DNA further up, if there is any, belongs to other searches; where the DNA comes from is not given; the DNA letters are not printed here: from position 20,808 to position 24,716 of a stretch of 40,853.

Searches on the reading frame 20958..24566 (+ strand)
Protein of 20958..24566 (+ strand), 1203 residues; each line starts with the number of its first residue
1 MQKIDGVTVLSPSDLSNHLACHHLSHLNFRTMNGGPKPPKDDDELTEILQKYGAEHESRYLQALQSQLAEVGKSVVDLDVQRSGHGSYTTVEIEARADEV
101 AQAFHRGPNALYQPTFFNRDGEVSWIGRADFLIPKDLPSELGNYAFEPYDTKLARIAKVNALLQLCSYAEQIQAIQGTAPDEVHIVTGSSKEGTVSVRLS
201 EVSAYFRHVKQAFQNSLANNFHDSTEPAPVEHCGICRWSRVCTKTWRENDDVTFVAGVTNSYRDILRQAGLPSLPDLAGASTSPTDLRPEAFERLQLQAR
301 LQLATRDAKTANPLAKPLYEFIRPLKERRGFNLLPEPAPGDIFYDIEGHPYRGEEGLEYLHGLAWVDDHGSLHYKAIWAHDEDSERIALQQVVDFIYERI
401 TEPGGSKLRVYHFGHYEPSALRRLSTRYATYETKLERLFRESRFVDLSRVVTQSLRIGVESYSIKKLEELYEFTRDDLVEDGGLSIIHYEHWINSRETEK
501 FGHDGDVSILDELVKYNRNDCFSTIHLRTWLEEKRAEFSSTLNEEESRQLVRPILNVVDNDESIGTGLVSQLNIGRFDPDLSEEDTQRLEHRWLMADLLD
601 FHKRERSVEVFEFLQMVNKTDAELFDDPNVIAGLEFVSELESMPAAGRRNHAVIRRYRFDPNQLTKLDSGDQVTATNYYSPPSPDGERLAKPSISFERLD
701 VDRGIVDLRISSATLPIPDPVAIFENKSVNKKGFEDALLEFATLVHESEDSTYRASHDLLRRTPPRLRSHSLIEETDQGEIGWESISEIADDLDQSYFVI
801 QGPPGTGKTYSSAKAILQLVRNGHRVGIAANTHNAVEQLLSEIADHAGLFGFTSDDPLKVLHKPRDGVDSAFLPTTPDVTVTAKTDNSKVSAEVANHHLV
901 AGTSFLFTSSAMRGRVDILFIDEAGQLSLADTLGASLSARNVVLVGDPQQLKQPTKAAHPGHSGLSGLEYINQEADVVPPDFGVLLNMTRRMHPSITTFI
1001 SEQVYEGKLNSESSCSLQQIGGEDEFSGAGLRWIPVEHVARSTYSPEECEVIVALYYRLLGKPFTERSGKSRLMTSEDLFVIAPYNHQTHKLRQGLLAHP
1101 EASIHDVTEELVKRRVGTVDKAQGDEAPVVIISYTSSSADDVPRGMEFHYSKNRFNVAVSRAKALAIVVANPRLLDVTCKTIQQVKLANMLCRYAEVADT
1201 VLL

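Call 7: search_protein_families(library=pfam, proteins=[window:20958-24566:+], max_evalue=0.01)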
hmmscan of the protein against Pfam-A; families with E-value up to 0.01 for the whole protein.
window:20958-24566:+ (1203 aa): 11 families
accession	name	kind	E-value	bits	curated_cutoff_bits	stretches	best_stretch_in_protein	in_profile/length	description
PF13087.12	AAA_12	-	2.3e-24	86.5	27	1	983-1172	17-194/195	AAA domain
PF13482.12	RNase_H_2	-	1.3e-21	77.7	22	1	342-531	1-164/165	RNase_H superfamily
PF13086.12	AAA_11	-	6.1e-16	59.4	27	2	885-952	181-251/257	AAA domain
PF13604.12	AAA_30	-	1e-10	42.1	27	1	795-953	18-130/191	AAA domain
PF01443.25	Viral_helicase1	-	8e-10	39.4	21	1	907-958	50-104/228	Viral superfamily 1 RNA helicase core domain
PF13245.12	AAA_19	-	2.6e-08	34.6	25.1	1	791-951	7-129/134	AAA domain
PF12705.13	PDDEXK_1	-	8.8e-05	23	22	1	41-242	59-246/247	PD-(D/E)XK nuclease superfamily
PF13538.12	UvrD_C_2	-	0.00016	21.9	27.4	1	1116-1169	4-52/52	UvrD-like helicase C-terminal domain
PF04851.21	ResIII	-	0.0003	21.2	22.5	1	794-845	22-75/164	Type III restriction enzyme, res subunit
PF05127.21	NAT10_TcmA_helicase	-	0.0036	17.7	22.7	1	799-930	1-104/176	RNA cytidine acetyltransferase NAT10/TcmA, helicase domain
PF20720.3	nSTAND3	-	0.0094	16.1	27.2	0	795-841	17-62/155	Novel STAND NTPase 3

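Call 8: search_protein_families(library=padloc, proteins=[window:20958-24566:+], max_evalue=0.01)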
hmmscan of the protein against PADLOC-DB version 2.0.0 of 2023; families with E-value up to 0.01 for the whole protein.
window:20958-24566:+ (1203 aa): 16 families
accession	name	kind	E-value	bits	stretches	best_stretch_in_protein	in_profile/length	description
PDLC03920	MkoA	-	4e-43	145.9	3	982-1190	886-1093/1112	-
PDLC03924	MkoC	-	2.1e-27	93.7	2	983-1193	770-965/1136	-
PDLC03921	MkoA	-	1.8e-26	90.2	2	897-1175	1275-1570/1607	-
PDLC05009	PDC-S37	-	1.1e-12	44.7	2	916-951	938-973/1550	-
PDLC02895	DpdJ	-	6.1e-08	28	1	1115-1181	397-463/2112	DpdJ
PDLC02194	Hhe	-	1.3e-05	20.6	0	787-853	432-497/1911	-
PDLC00059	DruK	-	1.8e-05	22.1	1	64-248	67-240/326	PD-(D/E)XK nuclease superfamily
PDLC01734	typeIV_RecD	-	4.2e-05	20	0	794-841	353-400/763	RecD_0_IVD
PDLC05064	PDC-S68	-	9.3e-05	18.3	1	793-951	698-821/1273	-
PDLC01439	typeIV_DinG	-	0.00038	17.2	1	791-844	29-81/575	CAS-IV-A; associated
PDLC05035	PDC-S53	-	0.00042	16.5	0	904-952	568-616/900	-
PDLC00060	DruK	-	0.00085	16.7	1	160-243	174-260/347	PD-(D/E)XK nuclease superfamily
PDLC01250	Cas4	-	0.001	17.4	1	145-243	75-168/168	"CAS-I,CAS-II,CAS-III,CAS-IV,CAS-V,CAS-VI; acquisition_associated"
PDLC00138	GajB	-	0.0011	15.8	0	794-845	16-72/581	UrvD helicase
PDLC00943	Cas4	-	0.0039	15.2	1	124-243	67-179/180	CRISPR-associated protein Cas4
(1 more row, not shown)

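Call 9: search_protein_families(library=ncbifam, proteins=[window:20958-24566:+], max_evalue=0.01)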
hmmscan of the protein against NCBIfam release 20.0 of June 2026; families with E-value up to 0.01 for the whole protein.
window:20958-24566:+ (1203 aa): 9 families
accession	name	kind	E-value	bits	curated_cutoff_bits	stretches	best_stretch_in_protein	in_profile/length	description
TIGR03491.1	TIGR03491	subfamily_domain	2.9e-73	247.4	97.45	1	13-531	4-462/462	TM0106 family RecB-like putative nuclease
TIGR00376.1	TIGR00376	hypoth_equivalog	3.5e-28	98.4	348.9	2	907-1178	356-617/639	IGHMBP2 family helicase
NF040671.1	PLuB_AAA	exception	2.2e-15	55.1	999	1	799-1171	835-1231/1256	PLuB system helicase-like protein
NF058533.1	antiphage_ProA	equivalog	2.3e-10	38.6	1500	1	916-955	1304-1342/1903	anti-phage protein ProA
TIGR01448.2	helicase_RecD2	equivalog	2.4e-07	29.3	500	0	788-838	324-374/713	SF1B family DNA helicase RecD2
NF042953.1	Hhe_antiphage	equivalog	5.9e-07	27.3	2000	1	916-952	1282-1318/1797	DUF4011 domain-containing anti-phage protein Hhe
TIGR00643.1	recG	equivalog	0.0026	16.5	659.4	1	785-923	243-365/629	ATP-dependent DNA helicase RecG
TIGR02768.1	TraA_Ti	equivalog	0.0051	15.1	590.45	0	915-953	446-488/751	Ti-type conjugative transfer relaxase TraA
TIGR01447.1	recD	equivalog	0.0077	14.8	310.15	0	788-841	156-214/597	exodeoxyribonuclease V subunit alpha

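Call 26: search_solved_structures(query=window:20958-24566:+, max_evalue=0.001)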
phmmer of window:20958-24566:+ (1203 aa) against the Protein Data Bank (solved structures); distinct sequences matched with E-value up to 0.001: 25.
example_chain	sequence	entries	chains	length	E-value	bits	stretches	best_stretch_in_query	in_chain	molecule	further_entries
4b3g_A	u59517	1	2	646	1.9e-13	52.8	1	916-1175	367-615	DNA-BINDING PROTEIN SMUBP-2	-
4b3f_X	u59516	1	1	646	1.9e-13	52.8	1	916-1175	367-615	DNA-BINDING PROTEIN SMUBP-2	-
2xzo_A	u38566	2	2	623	2.9e-12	48.9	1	919-1176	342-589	REGULATOR OF NONSENSE TRANSCRIPTS 1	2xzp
2gjk_A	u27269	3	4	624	2.9e-12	48.9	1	919-1176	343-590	Regulator of nonsense transcripts 1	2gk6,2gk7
6ej5_A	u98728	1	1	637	3.1e-12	48.8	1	919-1176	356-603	Regulator of nonsense transcripts 1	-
9qwn_A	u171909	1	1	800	6.6e-12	47.7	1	919-1176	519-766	Isoform 2 of Regulator of nonsense transcripts 1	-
2wjv_A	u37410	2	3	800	6.8e-12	47.7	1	919-1176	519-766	REGULATOR OF NONSENSE TRANSCRIPTS 1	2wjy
8rd3_A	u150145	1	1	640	7.9e-12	47.5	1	828-1175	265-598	ATP-dependent helicase NAM7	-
2xzl_A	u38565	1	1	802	1.8e-11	46.3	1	828-1175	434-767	ATP-DEPENDENT HELICASE NAM7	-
9qdq_A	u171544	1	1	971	3.3e-11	45.4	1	828-1175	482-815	ATP-dependent helicase NAM7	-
8ftm_A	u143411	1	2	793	5.1e-10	41.5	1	917-1175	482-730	5'-3' RNA helicase-like protein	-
5eax_A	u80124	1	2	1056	5.5e-10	41.4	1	793-1011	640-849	DNA replication ATP-dependent helicase/nuclease DNA2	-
5eaw_A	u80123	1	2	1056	5.5e-10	41.4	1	793-1011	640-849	DNA replication ATP-dependent helicase/nuclease DNA2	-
5ean_A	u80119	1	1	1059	5.5e-10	41.3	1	793-1011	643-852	DNA replication ATP-dependent helicase/nuclease DNA2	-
5mzn_A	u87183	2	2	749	1.5e-09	39.9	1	912-1175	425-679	Helicase SEN1,Helicase SEN1 | Helicase SEN1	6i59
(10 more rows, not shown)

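Call 31: find_homologous_proteins(query=window:20958-24566:+)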
Query window:20958-24566:+ (1203 aa): 4274 proteins with E <= 0.001 among 8000 candidates; the best 120 are listed.
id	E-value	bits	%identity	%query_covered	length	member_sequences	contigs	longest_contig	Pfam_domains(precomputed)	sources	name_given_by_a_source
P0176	0.0e+0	2657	96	100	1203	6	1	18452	PF13087.13,PF13086.13,PF01443.25,PF13604.13,PF13245.13,PF13482.13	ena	-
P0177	0.0e+0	2397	86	100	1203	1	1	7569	PF13087.13,PF13086.13,PF01443.25,PF13604.13,PF13245.13,PF13482.13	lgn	-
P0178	0.0e+0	2381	86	100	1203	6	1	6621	PF13087.13,PF13086.13,PF01443.25,PF13604.13,PF13245.13,PF13482.13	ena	-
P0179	0.0e+0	2376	86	100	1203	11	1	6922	PF13087.13,PF13086.13,PF01443.25,PF13604.13,PF13245.13,PF13482.13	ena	-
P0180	0.0e+0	2337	84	100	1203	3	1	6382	PF13087.13,PF13086.13,PF01443.25,PF13604.13,PF13245.13,PF13482.13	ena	-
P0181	0.0e+0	2283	82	100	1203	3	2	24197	PF13538.13,PF13087.13,PF13086.13,PF01443.25,PF13604.13,PF13245.13,PF13482.13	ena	-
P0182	0.0e+0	2246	81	100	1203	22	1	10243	PF13087.13,PF13086.13,PF05127.22,PF01443.25,PF13604.13,PF13245.13,PF13482.13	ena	-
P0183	0.0e+0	2224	80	100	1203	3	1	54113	PF13087.13,PF13086.13,PF01443.25,PF13604.13,PF13245.13,PF13482.13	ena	-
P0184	0.0e+0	2223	80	100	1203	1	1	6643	PF13087.13,PF13086.13,PF01443.25,PF13604.13,PF13245.13,PF13482.13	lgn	-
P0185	0.0e+0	2193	79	100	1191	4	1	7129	PF13087.13,PF13086.13,PF01443.25,PF13604.13,PF13245.13,PF13482.13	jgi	jgi:predicted RecB family nuclease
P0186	0.0e+0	2160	78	100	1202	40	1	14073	PF13087.13,PF13086.13,PF01443.25,PF13604.13,PF13245.13,PF13482.13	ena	-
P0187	0.0e+0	2148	77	100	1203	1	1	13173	PF13087.13,PF13086.13,PF01443.25,PF13604.13,PF13245.13,PF13482.13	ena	-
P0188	0.0e+0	1885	69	100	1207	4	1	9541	PF13087.13,PF13086.13,PF05127.22,PF01443.25,PF13604.13,PF13245.13,PF13482.13,PF04851.22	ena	-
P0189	0.0e+0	1865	70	97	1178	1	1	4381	PF13087.13,PF13086.13,PF01443.25,PF13604.13,PF13245.13,PF13482.13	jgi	jgi:uncharacterized protein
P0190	0.0e+0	1770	65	100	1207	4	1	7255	PF13087.13,PF13086.13,PF01443.25,PF13604.13,PF13245.13,PF13482.13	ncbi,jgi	jgi:predicted RecB family nuclease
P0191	0.0e+0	1707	63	100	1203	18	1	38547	PF13087.13,PF13086.13,PF01443.25,PF13604.13,PF13245.13,PF13482.13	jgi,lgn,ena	-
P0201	0.0e+0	1435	54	100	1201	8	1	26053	PF13087.13,PF13086.13,PF05127.22,PF01443.25,PF13604.13,PF13245.13,PF13482.13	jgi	jgi:uncharacterized protein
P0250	1.6e-221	757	38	100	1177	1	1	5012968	PF13538.13,PF13087.13,PF13086.13,PF05127.22,PF01443.25,PF13604.13,PF13245.13,PF13482.13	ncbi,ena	-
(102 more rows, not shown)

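Call 34: find_encoding_contigs(protein=P0250, flank=7000, max_places=1)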
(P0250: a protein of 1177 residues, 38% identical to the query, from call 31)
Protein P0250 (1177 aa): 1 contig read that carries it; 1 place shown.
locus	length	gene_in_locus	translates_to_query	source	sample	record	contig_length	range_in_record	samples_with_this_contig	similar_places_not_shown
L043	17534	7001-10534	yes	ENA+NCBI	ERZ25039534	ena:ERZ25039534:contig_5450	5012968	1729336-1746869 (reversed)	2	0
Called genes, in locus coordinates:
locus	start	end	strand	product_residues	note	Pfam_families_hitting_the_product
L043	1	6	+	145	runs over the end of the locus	PF01741:MscL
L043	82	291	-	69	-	PF11716:MDMPI_N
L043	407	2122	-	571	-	PF05977:MFS_3 (weak), PF07690:MFS_1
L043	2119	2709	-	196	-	PF00857:Isochorismatase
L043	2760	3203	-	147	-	PF01047:MarR (weak), PF12802:MarR_2 (weak), PF13463:HTH_27 (weak)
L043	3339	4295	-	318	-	-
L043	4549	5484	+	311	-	PF13409:GST_N_2 (faint), PF13410:GST_C_2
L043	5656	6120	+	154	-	-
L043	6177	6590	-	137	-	PF01850:PIN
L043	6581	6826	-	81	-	-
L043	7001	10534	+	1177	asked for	PF01443:Viral_helicase1 (faint), PF13538:UvrD_C_2 (faint), PF13482:RNase_H_2, PF05127:NAT10_TcmA_helicase (faint), PF13086:AAA_11 (faint), PF13245:AAA_19, PF13604:AAA_30, PF13087:AAA_12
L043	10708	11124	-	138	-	-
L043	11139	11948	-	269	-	-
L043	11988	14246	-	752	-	-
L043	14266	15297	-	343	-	PF01637:ATPase_2 (weak), PF13191:AAA_16, PF13401:AAA_22 (faint)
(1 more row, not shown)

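Call 35: find_encoding_contigs(protein=P0191, flank=7000, max_places=2)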
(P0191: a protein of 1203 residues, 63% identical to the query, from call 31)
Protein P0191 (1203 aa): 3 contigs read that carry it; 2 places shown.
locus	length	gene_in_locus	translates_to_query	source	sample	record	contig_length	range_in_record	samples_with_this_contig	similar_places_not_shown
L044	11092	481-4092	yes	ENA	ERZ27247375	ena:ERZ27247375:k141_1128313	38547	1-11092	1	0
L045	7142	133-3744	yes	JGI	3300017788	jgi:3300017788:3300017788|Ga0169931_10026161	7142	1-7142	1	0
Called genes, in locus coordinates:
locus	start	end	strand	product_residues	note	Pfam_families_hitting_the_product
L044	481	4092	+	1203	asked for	PF01443:Viral_helicase1 (faint), PF13482:RNase_H_2, PF13245:AAA_19, PF13604:AAA_30, PF13086:AAA_11 (weak), PF13087:AAA_12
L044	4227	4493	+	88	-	-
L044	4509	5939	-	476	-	PF07603:Lcl_C (weak)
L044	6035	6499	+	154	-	PF03073:TspO_MBR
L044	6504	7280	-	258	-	PF02900:LigB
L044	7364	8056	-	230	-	PF12705:PDDEXK_1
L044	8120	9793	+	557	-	PF00246:Peptidase_M14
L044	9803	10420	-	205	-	PF03083:MtN3_slv (faint), PF04193:PQ-loop (weak)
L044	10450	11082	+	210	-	PF03848:TehB (weak), PF08241:Methyltransf_11, PF08242:Methyltransf_12 (faint), PF13649:Methyltransf_25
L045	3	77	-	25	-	?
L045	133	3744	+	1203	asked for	PF01443:Viral_helicase1 (faint), PF13482:RNase_H_2, PF13245:AAA_19, PF13604:AAA_30, PF13086:AAA_11 (weak), PF13087:AAA_12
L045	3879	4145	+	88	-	-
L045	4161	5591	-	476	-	PF07603:Lcl_C (weak)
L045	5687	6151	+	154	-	PF03073:TspO_MBR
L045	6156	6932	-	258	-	PF02900:LigB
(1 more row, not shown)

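Call 36: find_encoding_contigs(protein=P0201, flank=7000, max_places=2)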
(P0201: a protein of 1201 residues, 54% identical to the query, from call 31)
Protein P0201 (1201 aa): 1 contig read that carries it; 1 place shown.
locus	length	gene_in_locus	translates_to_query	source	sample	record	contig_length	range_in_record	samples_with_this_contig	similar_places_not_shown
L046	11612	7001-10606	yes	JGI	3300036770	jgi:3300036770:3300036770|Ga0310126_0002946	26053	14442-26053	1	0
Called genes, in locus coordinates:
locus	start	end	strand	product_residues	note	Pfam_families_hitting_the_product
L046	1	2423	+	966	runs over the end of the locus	PF04313:HSDR_N, PF04851:ResIII, PF18766:SWI2_SNF2, PF22679:T1R_D3-like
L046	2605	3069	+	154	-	-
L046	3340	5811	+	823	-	-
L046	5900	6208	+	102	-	-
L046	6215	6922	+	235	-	-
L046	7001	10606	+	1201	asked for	PF13482:RNase_H_2, PF13086:AAA_11 (weak), PF13245:AAA_19, PF13604:AAA_30, PF01443:Viral_helicase1 (faint), PF05127:NAT10_TcmA_helicase (faint), PF13086:AAA_11, PF13087:AAA_12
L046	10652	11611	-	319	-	?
